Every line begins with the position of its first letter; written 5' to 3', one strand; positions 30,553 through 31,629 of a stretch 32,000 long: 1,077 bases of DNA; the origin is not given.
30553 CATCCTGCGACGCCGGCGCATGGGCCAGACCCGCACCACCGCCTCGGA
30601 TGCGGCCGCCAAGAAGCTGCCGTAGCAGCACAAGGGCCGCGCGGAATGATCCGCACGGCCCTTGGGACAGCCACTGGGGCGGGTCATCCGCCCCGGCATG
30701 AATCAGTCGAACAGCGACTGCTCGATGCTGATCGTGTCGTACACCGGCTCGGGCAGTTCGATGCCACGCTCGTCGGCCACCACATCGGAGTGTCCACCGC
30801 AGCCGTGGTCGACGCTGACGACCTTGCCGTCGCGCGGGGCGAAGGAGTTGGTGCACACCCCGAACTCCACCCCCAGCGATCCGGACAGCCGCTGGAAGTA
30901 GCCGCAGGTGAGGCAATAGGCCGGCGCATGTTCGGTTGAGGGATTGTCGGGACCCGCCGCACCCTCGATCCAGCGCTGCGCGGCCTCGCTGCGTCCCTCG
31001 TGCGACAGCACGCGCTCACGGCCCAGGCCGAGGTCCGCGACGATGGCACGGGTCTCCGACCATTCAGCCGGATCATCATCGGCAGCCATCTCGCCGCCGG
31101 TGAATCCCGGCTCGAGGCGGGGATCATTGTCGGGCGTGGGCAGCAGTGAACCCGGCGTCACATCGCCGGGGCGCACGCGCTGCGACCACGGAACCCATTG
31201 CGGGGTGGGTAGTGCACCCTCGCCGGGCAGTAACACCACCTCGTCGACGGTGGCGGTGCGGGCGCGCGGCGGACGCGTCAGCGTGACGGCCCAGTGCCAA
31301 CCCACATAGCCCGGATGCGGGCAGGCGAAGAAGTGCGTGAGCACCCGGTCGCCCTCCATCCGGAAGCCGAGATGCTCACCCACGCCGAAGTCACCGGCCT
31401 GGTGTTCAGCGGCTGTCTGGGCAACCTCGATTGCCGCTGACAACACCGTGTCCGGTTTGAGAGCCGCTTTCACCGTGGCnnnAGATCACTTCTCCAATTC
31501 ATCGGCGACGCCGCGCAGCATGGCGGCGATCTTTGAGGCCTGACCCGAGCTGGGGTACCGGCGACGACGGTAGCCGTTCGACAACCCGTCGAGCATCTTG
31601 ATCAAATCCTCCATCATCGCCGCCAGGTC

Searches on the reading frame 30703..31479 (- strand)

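Call 70: search_protein_families(library=pfam, max_evalue=0.001, proteins=[window:30703-31479:-])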
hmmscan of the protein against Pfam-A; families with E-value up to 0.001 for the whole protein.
window:30703-31479:- (258 aa): 1 family
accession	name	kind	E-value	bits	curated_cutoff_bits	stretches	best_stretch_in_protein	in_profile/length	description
PF11228.13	DUF3027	-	2.1e-80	269.7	25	1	34-233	1-192/193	Protein of unknown function (DUF3027)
